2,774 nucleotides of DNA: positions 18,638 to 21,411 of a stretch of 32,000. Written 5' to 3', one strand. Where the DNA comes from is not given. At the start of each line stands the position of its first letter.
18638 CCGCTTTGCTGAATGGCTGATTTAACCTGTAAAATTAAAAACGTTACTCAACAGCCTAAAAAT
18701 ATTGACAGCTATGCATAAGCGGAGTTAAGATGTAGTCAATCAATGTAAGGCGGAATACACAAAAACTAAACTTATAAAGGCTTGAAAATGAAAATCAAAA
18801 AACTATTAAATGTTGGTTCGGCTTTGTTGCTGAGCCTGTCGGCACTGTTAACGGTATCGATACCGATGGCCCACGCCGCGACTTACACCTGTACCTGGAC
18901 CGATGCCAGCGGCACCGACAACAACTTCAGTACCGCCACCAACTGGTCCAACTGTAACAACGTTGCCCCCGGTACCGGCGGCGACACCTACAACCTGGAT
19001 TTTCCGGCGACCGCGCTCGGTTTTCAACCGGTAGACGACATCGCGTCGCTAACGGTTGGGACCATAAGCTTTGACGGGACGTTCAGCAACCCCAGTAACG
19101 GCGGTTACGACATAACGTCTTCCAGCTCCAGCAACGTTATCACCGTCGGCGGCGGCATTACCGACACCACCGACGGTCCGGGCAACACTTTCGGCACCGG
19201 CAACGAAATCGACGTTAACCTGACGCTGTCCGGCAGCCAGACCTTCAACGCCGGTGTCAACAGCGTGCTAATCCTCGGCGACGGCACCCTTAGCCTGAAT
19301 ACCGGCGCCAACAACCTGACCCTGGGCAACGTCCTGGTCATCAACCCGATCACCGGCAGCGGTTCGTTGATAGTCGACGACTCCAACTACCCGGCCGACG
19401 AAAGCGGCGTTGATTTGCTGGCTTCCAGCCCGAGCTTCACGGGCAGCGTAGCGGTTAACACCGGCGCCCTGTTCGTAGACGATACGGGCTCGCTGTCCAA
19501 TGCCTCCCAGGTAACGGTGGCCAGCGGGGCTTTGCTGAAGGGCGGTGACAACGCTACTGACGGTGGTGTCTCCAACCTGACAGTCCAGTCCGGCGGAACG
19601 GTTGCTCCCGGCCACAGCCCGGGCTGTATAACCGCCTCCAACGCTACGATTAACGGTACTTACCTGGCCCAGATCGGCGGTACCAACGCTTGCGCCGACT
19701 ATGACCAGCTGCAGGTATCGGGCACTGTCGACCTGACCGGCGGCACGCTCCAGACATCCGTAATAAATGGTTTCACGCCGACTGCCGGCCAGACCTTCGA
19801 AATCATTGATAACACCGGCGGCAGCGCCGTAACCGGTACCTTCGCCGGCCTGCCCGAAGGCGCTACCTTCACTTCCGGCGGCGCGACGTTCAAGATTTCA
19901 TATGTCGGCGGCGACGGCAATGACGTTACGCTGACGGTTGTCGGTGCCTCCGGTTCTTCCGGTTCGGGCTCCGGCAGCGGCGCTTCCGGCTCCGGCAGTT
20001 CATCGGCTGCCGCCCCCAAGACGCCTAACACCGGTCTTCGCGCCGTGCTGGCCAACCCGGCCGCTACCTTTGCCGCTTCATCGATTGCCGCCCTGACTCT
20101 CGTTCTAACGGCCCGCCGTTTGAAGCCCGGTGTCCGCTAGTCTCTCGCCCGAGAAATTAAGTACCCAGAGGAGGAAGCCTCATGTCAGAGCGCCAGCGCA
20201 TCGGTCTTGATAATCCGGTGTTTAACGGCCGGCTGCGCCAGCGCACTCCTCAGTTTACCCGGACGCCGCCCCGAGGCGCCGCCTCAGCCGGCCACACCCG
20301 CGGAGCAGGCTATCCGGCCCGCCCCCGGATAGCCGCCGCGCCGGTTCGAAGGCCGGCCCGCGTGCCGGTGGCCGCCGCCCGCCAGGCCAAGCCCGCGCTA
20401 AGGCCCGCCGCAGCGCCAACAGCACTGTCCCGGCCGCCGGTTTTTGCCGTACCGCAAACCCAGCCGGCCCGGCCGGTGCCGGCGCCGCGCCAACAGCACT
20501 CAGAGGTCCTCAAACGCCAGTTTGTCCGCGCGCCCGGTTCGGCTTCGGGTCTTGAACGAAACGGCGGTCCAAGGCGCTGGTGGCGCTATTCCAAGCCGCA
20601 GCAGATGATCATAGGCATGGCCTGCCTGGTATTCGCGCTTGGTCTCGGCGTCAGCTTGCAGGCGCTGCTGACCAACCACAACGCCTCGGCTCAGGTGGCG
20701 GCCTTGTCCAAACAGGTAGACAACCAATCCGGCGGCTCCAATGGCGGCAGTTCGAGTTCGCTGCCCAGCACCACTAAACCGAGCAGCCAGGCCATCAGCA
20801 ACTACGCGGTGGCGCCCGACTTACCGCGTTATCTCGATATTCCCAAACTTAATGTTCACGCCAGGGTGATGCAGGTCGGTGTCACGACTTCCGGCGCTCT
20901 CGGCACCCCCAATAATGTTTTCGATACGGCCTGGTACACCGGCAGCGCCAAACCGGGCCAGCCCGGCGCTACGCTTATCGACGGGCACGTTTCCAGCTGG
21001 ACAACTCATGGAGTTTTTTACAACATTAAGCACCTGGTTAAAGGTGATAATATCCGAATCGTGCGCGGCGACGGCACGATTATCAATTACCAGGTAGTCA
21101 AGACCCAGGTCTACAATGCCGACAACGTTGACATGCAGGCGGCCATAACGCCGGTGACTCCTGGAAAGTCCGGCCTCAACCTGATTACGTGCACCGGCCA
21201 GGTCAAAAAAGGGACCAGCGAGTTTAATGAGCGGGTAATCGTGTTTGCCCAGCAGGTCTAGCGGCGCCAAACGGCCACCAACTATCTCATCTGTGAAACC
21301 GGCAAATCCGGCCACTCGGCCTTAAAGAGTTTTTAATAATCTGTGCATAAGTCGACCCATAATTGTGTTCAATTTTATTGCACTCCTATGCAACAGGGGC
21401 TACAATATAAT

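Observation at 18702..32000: tRNA-flanked surface-display locus: TPNTG beta-helix protein, sortase and giant adhesin in one orientation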

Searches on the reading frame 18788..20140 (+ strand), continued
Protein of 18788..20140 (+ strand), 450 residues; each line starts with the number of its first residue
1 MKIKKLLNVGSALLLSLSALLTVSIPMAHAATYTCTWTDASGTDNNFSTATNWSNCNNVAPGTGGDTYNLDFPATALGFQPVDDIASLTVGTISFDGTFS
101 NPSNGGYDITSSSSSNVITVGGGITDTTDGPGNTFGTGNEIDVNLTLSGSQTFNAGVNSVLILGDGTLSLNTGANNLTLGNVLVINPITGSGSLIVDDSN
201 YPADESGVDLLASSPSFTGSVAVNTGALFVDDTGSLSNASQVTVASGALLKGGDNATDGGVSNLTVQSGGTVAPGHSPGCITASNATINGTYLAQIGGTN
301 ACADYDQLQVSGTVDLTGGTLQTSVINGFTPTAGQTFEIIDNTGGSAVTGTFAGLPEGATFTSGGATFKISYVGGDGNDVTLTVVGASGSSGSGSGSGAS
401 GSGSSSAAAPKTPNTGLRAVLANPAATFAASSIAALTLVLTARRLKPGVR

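Call 45: fold_search(model_id=the predicted structure, library=pdb)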
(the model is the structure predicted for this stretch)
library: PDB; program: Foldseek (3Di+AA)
matches with E <= 10: 55; with E <= 0.001: 0
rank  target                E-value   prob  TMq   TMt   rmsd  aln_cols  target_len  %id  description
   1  3syj                  1.8e-02  0.99  0.36  0.20  10.9       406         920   12  Crystal structure of the Haemophilus influenzae Hap adhesin (released 2011-08-24)
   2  2iou_G                2.2e-02  0.84  0.25  0.23  13.1       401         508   14  Major Tropism Determinant P1 (Mtd-P1) Variant Complexed with Bordetella brochiseptica Virulence Factor Pertactin extra (released 2007-10-23)
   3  7koh_A                3.1e-02  0.38  0.17  0.15  20.2       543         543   12  Crystal structure of antigen 43 from Escherichia coli EDL933 (released 2022-03-09)
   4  7jvi_A                9.5e-02  0.90  0.29  0.31  13.0       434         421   11  Crystal structure of a beta-helix domain retrieved from capybara gut metagenome (released 2021-09-08)
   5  1dab                  1.2e-01  0.72  0.29  0.26  12.3       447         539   13  The Structure of Bordetella Pertussis Virulence Factor P.69 Pertactin (released 1999-12-15)
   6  9mne_B                1.3e-01  0.54  0.27  0.15  12.1       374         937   15  Crystal structure of enteropathogenic Escherichia coli EspC (released 2025-10-29)
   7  9mne_A                1.6e-01  0.75  0.30  0.16  12.6       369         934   15  Crystal structure of enteropathogenic Escherichia coli EspC (released 2025-10-29)
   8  5ke1_B                2.3e-01  0.60  0.25  0.33   9.4       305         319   16  Structure of a C-terminal fragment of the IcsA/VirG passenger-domain (released 2017-03-15)
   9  5ke1_A                3.4e-01  0.66  0.29  0.38   8.5       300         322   17  Structure of a C-terminal fragment of the IcsA/VirG passenger-domain (released 2017-03-15)
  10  3h09_B                3.6e-01  0.66  0.29  0.16   9.7       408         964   13  The structure of Haemophilus influenzae IgA1 protease (released 2009-04-21)
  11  3h09_A                3.6e-01  0.60  0.28  0.16   9.7       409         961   11  The structure of Haemophilus influenzae IgA1 protease (released 2009-04-21)
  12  3ak5_C                4.5e-01  0.18  0.22  0.13  12.2       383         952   12  Hemoglobin protease (Hbp) passenger missing domain-2 (released 2010-10-06)
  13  5nxk_A                6.5e-01  0.15  0.22  0.29  12.3       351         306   13  L. reuteri 53608 SRRP (released 2018-03-21)
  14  5j44_A                8.6e-01  0.23  0.28  0.14  15.8       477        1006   12  Crystal structure of the Secreted Extracellular protein A (SepA) from Shigella flexneri (released 2017-04-12)
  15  2qv3                  1.0e+00  0.14  0.28  0.28  11.5       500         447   10  Crystal Structure of the Helicobacter pylori Vacuolating Toxin p55 Domain (released 2007-10-23)
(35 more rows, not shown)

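Call 79: search_protein_families(library=pfam, alignment_id=A1, max_evalue=1)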
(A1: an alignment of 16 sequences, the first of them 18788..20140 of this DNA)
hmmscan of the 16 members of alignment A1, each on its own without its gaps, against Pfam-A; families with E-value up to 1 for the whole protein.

A. member 1, window:18788-20140:+ (450 aa): 0 families

B. families by the number of members that match (of 16 scanned): 3 families
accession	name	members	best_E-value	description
PF16168.11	AIDA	1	0.0033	Adhesin of bacterial autotransporter system, probable stalk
PF21602.3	GldM_3rd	1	0.11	GldM third domain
PF04519.19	Bactofilin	1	0.18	Polymer-forming cytoskeletal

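Call 86: list_cluster_members(proteins=[window:18788-20137:+, window:20182-21258:+, window:8967-10940:+])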
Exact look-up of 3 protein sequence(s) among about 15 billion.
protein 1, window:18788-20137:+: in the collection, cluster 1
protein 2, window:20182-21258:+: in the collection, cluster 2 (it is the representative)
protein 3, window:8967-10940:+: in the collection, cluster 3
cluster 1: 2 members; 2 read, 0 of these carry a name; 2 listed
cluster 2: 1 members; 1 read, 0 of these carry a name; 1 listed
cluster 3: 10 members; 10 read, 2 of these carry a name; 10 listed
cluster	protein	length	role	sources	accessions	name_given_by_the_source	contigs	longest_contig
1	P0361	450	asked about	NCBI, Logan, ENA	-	-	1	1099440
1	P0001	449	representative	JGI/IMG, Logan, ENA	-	-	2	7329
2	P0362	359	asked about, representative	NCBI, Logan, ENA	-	-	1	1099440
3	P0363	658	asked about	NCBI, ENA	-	-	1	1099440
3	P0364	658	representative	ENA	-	-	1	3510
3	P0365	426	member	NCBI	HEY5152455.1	MAG TPA: ATP-binding protein, partial [Candidatus Saccharimonadales bacterium]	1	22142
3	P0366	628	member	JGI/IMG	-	DNA gyrase subunit B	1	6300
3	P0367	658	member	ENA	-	-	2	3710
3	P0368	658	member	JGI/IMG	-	-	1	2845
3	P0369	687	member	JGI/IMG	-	-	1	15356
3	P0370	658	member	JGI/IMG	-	-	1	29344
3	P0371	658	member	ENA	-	-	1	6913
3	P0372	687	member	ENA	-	-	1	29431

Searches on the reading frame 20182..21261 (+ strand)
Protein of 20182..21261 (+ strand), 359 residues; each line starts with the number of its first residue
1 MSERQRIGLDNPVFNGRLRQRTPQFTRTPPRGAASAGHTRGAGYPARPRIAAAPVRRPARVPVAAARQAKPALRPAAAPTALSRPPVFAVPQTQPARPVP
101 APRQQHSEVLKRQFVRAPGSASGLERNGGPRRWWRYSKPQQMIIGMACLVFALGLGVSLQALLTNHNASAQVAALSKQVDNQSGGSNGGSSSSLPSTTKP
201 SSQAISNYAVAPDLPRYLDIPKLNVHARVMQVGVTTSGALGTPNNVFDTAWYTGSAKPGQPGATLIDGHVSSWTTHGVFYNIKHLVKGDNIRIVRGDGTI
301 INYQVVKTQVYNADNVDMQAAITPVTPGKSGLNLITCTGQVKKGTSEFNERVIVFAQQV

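Call 10: search_protein_families(library=pfam, proteins=[window:20182-21261:+], max_evalue=0.01)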
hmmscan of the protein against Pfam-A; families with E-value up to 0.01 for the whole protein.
window:20182-21261:+ (359 aa): 1 family
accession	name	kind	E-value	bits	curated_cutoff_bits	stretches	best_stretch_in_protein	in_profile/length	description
PF04203.18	Sortase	-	2.1e-21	76.4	26.6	1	218-358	1-124/125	Sortase domain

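Call 11: search_protein_families(library=ncbifam, proteins=[window:20182-21261:+], max_evalue=0.01)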
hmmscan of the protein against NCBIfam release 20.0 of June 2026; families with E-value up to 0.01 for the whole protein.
window:20182-21261:+ (359 aa): 7 families
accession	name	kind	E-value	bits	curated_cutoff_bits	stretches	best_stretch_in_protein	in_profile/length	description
NF033748.1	class_F_sortase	subfamily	3e-33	114.6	166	1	211-358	7-154/155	class F sortase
NF033747.1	class_E_sortase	subfamily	1.3e-08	34.9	160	1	154-357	16-204/211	class E sortase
TIGR03784.1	marine_sortase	equivalog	4.4e-08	32.9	158.25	1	222-338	53-157/174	class GN sortase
TIGR01076.1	sortase_fam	subfamily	6.5e-08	32.5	39.35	1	217-355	2-124/136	sortase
NF058671.1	sortase_SrtD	exception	8.7e-06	25.5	140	1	149-337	4-168/187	class D sortase, LPxTATN-specific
NF033745.1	class_C_sortase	subfamily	1.2e-05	25.2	160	1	259-340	132-207/220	class C sortase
NF033746.1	class_D_sortase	subfamily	0.00033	20.5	165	1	250-341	38-118/135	class D sortase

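Call 21: find_encoding_contigs(protein=window:20182-21261:+, flank=10000, max_places=4)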
Protein window:20182-21261:+ (359 aa): 1 contig read that carries it; 1 place shown.
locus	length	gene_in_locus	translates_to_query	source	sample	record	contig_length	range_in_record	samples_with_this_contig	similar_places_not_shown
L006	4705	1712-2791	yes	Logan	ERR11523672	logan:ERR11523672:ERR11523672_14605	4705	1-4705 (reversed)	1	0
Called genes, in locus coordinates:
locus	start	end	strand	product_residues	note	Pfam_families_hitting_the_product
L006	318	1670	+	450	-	-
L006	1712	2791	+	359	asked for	PF04203:Sortase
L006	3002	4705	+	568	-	?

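Call 29: search_solved_structures(query=window:20182-21261:+, max_evalue=0.001, show_alignments=2)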
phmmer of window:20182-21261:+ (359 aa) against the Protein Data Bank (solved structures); distinct sequences matched with E-value up to 0.001: 0.

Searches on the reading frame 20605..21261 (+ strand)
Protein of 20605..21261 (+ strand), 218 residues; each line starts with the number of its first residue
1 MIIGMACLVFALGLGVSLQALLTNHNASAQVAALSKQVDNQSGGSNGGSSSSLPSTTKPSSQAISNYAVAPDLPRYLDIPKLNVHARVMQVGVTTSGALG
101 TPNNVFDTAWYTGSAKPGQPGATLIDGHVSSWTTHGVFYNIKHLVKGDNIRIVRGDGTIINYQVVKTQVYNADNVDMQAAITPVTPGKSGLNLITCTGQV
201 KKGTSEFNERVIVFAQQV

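Call 63: find_related_loci(query=A2, collection=metagenome_contigs, flank=10000)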
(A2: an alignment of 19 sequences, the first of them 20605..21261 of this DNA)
Query A2 (218 aa) in metagenome_contigs; peptide patterns used: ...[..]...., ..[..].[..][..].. (x = any residue, [..] = any of these).
215 stretches matched a pattern; 153 encode a relative of the query (tblastn E <= 1e-3); the best 80 are kept; 80 distinct loci.
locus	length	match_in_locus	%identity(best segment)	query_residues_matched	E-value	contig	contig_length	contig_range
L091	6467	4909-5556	89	2-218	5e-123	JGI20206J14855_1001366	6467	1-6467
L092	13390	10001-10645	74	2-218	4e-106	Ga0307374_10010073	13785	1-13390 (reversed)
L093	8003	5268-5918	71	2-218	7e-106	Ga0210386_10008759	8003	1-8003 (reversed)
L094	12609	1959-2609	71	2-218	1e-105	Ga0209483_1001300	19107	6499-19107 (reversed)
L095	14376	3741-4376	74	2-218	7e-105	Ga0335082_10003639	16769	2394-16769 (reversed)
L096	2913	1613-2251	71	2-218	4e-107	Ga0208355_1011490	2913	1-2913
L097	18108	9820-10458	70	2-217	3e-100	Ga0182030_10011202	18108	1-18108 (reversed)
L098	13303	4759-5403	68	1-218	6e-100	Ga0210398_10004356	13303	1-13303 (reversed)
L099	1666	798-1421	69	2-217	2e-104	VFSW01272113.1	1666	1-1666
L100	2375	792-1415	69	2-217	1e-100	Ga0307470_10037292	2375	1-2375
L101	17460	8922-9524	67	12-217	4e-92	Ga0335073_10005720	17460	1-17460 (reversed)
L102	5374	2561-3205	64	1-218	3e-91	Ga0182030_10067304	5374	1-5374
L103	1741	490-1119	62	2-218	2e-95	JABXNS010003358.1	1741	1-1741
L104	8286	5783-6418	67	2-218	7e-90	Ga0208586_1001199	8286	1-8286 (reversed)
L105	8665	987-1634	61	2-218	1e-89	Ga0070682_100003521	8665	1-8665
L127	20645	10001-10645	57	1-218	5e-76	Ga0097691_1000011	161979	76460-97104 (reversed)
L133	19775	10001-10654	54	3-218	1e-74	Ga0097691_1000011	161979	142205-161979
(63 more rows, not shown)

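Call 75: predict_structure(alignment_id=A2)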
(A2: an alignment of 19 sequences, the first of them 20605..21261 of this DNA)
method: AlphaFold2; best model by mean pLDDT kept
length: 218 residues; sequences in the alignment: 19
mean_pLDDT: 84.5   pTM: 0.74
mean pLDDT of the five models: 84.5, 81.1, 80.2, 77.9, 69.6
residues with pLDDT >= 90: 117; 70-90: 62; 50-70: 28; < 50: 11
segments of 3 or more residues with pLDDT < 50: 40-50
pLDDT, mean of each block of 10 residues (from residue 1): 81 75 64 54 44 82 92 97 95 74 91 92 90 80 97 97 97 90 93 93 87 97
secondary structure, 60 per line:
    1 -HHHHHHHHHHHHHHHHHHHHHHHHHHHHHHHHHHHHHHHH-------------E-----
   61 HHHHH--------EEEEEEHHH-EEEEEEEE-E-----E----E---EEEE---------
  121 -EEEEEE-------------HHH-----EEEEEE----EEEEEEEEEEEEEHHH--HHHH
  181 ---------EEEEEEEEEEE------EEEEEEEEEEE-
elements in order: H2-41 H61-65 E74-79 E84-91 E108-111 E122-127 E149-154 E159-171 H177-180 E190-200 E207-217

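Call 77: fold_search(model_id=the predicted structure, library=pdb)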
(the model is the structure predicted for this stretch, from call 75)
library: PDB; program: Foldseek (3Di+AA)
matches with E <= 10: 449; with E <= 0.001: 111
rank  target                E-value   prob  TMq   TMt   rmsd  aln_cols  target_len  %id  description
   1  2xwg_A                4.3e-11  1.00  0.51  0.61  10.8       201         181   20  Crystal structure of sortase C-1 from Actinomyces oris (formerly Actinomyces naeslundii) (released 2011-02-23)
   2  7cg9                  4.5e-11  1.00  0.50  0.56   7.2       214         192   19  Crystal structure of pilin-specific sortase SrtC1 from Lactobacillus rhamnosus GG (released 2022-03-02)
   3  7d6t_A                1.1e-10  1.00  0.49  0.56  11.4       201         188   17  X-ray structure of Clostridium perfringens sortase C with the C-terminal cell wall sorting motif. (released 2021-06-02)
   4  2xwg_D                1.4e-10  1.00  0.50  0.59  11.4       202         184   19  Crystal structure of sortase C-1 from Actinomyces oris (formerly Actinomyces naeslundii) (released 2011-02-23)
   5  6bwe_B                1.6e-10  1.00  0.49  0.57  10.6       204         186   20  Sortase A from Corynebacterium diphtheriae, lid mutant (released 2017-12-27)
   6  2xwg_B                1.8e-10  1.00  0.51  0.59  10.8       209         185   18  Crystal structure of sortase C-1 from Actinomyces oris (formerly Actinomyces naeslundii) (released 2011-02-23)
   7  5k9a                  2.1e-10  1.00  0.49  0.50  14.5       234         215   17  Sortase A from Corynebacterium diphtheriae (released 2016-06-15)
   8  2w1k_A                2.5e-10  1.00  0.49  0.51   9.2       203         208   20  Crystal Structure of Sortase C-3 (SRTC-3) from Streptococcus pneumoniae (released 2008-12-23)
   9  4g1h                  2.5e-10  1.00  0.49  0.59  10.6       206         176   14  Group B Streptococcus Pilus Island 1 Sortase C2 (released 2012-12-05)
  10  3g66_B                2.5e-10  1.00  0.50  0.55  12.3       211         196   15  The crystal structure of Streptococcus pneumoniae Sortase C provides novel insights into catalysis as well as pilin su (released 2009-09-01)
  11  3g69_A                2.7e-10  1.00  0.50  0.56  12.0       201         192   16  The crystal structure of Streptococcus pneumoniae Sortase C provides novel insights into catalysis as well as pilin su (released 2009-09-01)
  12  8t28                  2.7e-10  1.00  0.50  0.57  12.6       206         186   20  The crystal structure of SrtC2 sortase from Actinomyces oris (released 2024-04-17)
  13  2xwg_E                3.1e-10  1.00  0.50  0.61  12.5       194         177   21  Crystal structure of sortase C-1 from Actinomyces oris (formerly Actinomyces naeslundii) (released 2011-02-23)
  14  6ixz_B                3.1e-10  1.00  0.47  0.57  11.0       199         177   18  X-ray structure of sortase C from Clostridium perfringens SM101 (released 2019-08-14)
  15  2xwg_C                3.9e-10  1.00  0.49  0.60  10.8       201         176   18  Crystal structure of sortase C-1 from Actinomyces oris (formerly Actinomyces naeslundii) (released 2011-02-23)
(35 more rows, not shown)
